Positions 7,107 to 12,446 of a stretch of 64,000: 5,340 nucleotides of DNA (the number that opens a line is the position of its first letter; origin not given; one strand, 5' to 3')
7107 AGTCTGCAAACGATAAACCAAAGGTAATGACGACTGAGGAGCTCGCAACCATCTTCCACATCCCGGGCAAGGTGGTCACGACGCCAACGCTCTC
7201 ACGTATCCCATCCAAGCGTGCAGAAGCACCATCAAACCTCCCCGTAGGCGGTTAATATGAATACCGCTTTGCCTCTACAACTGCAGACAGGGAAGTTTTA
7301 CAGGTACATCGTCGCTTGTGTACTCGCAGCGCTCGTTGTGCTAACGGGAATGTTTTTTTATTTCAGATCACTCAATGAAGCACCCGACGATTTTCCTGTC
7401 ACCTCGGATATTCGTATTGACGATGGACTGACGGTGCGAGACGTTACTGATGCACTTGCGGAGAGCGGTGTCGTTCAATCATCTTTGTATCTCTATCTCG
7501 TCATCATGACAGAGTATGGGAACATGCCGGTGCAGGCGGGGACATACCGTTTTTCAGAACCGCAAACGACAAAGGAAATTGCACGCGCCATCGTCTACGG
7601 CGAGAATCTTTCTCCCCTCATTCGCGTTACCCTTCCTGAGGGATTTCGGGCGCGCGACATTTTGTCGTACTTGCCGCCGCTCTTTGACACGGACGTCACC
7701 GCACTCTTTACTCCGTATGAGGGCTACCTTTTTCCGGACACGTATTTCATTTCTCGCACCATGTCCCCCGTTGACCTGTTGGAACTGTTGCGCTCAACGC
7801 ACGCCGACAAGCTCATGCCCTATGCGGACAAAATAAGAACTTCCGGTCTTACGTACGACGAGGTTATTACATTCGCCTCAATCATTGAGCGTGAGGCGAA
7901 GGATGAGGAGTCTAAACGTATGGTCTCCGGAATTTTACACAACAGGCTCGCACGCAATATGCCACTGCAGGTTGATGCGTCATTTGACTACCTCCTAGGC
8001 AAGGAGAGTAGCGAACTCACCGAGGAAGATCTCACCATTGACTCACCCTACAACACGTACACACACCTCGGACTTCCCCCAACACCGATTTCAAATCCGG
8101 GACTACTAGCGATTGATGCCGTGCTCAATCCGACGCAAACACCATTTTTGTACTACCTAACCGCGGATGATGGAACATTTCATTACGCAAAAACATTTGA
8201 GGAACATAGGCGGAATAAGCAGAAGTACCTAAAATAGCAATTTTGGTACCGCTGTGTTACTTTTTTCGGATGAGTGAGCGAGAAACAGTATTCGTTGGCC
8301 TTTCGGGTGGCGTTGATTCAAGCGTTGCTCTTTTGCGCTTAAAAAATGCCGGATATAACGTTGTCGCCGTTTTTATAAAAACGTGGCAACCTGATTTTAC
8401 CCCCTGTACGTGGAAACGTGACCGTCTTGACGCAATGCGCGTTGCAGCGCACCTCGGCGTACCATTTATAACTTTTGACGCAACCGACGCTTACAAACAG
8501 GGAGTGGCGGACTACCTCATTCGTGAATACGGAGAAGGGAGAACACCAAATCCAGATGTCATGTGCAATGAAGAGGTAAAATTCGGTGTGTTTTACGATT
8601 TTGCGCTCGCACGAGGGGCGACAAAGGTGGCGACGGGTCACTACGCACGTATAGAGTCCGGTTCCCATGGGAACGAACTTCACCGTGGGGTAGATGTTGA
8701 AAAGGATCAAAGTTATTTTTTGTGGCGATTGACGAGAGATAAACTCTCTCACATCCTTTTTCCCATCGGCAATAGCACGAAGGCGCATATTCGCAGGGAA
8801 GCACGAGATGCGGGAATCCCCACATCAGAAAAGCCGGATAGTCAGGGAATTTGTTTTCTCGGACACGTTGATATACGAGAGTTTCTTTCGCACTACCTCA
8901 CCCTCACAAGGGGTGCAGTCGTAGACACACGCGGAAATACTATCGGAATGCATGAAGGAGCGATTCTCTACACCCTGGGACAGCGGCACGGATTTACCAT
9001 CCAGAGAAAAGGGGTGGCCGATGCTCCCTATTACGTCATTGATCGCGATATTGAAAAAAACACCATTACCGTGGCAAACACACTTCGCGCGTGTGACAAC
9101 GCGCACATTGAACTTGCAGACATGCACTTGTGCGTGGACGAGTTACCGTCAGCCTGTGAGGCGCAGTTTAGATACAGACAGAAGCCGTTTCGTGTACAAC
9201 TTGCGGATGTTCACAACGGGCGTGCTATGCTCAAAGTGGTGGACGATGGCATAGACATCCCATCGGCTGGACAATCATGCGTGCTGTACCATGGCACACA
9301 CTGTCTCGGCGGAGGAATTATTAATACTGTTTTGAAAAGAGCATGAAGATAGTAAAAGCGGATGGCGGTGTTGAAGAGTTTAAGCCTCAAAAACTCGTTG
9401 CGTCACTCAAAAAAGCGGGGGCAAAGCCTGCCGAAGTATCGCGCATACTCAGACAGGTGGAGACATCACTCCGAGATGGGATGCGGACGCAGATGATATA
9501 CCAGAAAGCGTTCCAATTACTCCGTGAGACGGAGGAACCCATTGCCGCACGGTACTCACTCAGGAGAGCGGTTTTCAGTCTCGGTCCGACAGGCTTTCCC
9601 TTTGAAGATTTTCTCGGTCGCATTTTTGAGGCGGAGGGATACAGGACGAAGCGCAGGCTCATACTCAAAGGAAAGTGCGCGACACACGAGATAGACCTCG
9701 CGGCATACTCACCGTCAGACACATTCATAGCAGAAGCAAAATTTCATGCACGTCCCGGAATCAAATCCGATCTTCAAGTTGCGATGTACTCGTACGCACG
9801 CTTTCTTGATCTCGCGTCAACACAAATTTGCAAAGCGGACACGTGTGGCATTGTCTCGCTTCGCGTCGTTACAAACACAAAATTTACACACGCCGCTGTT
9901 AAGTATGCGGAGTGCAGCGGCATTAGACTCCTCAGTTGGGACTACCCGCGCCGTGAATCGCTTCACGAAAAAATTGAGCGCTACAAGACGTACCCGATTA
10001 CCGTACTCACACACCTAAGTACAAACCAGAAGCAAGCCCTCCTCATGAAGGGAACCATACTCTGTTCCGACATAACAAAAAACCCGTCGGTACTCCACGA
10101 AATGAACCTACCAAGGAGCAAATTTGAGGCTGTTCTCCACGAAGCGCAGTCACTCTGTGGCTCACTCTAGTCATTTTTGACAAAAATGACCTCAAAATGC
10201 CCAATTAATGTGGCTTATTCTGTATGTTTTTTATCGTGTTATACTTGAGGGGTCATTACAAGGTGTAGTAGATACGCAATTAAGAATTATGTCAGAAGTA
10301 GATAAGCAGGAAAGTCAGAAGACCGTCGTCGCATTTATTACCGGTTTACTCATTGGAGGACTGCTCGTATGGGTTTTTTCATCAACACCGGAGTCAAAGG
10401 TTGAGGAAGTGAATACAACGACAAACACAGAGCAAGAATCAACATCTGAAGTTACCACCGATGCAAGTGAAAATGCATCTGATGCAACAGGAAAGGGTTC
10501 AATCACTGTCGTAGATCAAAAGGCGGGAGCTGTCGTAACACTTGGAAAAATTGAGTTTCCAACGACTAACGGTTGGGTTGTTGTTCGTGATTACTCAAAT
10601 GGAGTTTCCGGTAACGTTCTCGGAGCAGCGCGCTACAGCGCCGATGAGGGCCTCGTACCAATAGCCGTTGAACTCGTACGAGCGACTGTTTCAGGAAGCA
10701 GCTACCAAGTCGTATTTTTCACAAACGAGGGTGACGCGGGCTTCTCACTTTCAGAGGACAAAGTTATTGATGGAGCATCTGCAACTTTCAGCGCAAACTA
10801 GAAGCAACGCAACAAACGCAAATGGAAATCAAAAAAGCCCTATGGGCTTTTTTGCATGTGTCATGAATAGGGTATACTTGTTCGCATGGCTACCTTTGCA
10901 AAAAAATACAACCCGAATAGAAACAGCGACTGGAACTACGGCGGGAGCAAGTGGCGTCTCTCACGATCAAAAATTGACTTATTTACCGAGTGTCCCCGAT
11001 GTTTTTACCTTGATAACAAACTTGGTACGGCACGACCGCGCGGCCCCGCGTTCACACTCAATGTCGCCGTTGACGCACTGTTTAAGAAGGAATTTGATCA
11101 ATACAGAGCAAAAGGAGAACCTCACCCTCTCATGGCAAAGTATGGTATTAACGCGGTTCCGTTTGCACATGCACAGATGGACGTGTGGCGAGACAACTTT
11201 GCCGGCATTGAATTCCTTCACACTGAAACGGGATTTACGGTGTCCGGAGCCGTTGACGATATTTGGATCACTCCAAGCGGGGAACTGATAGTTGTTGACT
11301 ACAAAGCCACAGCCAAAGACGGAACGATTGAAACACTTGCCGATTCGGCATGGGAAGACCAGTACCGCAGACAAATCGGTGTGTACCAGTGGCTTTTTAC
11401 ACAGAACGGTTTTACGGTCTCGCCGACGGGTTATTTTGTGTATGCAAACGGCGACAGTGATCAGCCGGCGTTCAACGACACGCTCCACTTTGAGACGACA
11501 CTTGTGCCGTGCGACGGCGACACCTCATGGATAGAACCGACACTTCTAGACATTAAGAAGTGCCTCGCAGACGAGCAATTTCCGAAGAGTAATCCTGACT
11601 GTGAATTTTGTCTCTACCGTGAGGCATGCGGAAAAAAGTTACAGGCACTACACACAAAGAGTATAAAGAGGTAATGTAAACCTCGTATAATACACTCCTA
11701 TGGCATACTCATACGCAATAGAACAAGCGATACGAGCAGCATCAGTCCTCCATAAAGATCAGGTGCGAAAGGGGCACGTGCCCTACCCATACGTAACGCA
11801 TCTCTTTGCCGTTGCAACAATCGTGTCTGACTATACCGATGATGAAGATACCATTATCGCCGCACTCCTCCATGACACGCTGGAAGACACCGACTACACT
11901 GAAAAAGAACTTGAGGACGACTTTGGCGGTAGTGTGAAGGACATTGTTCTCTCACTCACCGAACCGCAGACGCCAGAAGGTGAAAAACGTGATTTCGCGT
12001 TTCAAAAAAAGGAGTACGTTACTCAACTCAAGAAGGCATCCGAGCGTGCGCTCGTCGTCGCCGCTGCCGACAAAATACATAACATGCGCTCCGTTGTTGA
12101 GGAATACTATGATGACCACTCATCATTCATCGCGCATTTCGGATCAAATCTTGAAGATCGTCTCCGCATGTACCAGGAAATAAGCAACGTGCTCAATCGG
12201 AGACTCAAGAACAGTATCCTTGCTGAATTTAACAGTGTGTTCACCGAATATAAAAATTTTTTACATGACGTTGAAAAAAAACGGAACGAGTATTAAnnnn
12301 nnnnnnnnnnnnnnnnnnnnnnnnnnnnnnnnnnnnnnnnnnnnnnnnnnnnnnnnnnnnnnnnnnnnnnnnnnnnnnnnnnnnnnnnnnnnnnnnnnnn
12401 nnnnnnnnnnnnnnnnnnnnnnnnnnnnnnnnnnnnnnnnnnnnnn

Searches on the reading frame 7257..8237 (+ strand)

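Call 87: search_protein_families(library=pfam, proteins=[window:7257-8237:+], max_evalue=0.00001)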
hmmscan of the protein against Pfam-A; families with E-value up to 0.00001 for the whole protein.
window:7257-8237:+ (326 aa): 1 family
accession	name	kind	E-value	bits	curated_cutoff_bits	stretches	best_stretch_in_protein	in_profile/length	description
PF02618.21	YceG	-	5.3e-72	243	32.4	1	52-323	1-275/275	YceG-like family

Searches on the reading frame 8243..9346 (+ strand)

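Call 87: search_protein_families(library=pfam, proteins=[window:8243-9346:+], max_evalue=0.00001)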
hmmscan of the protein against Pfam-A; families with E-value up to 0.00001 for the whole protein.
window:8243-9346:+ (367 aa): 3 families
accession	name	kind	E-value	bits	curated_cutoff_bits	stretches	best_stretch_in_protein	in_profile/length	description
PF03054.22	tRNA_Me_trans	-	2.2e-69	233.6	20.6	1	15-207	2-201/202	tRNA methyl transferase HUP domain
PF20259.3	tRNA_Me_trans_M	-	2e-18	66.1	27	1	213-278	2-65/66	tRNA methyl transferase PRC-barrel domain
PF20258.4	tRNA_Me_trans_C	-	6.2e-11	42.9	20.6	1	289-360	4-77/77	Aminomethyltransferase beta-barrel domain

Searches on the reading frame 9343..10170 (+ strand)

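Call 87: search_protein_families(library=pfam, proteins=[window:9343-10170:+], max_evalue=0.00001)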
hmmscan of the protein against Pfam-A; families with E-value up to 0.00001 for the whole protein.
window:9343-10170:+ (275 aa): 1 family
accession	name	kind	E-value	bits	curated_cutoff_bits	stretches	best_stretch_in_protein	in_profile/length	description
PF03477.21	ATP-cone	-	2.1e-09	38.2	25.8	1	1-75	1-83/88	ATP cone domain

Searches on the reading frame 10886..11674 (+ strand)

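Call 88: search_protein_families(library=pfam, proteins=[window:10886-11674:+], max_evalue=0.00001)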
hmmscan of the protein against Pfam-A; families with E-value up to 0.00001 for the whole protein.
window:10886-11674:+ (262 aa): 1 family
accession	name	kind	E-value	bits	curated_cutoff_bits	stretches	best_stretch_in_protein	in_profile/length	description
PF12705.13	PDDEXK_1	-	1.6e-13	51.6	22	1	24-248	1-246/247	PD-(D/E)XK nuclease superfamily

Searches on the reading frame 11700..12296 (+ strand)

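Call 88: search_protein_families(library=pfam, proteins=[window:11700-12296:+], max_evalue=0.00001)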
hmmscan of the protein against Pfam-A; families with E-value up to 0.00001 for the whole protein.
window:11700-12296:+ (198 aa): 2 families
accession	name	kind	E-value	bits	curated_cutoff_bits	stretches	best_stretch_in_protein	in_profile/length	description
PF13328.12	HD_4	-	2.2e-18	66.9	27.2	1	12-134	3-129/156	HD domain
PF01966.28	HD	-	1.6e-07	32.1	22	1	31-129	1-116/116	HD domain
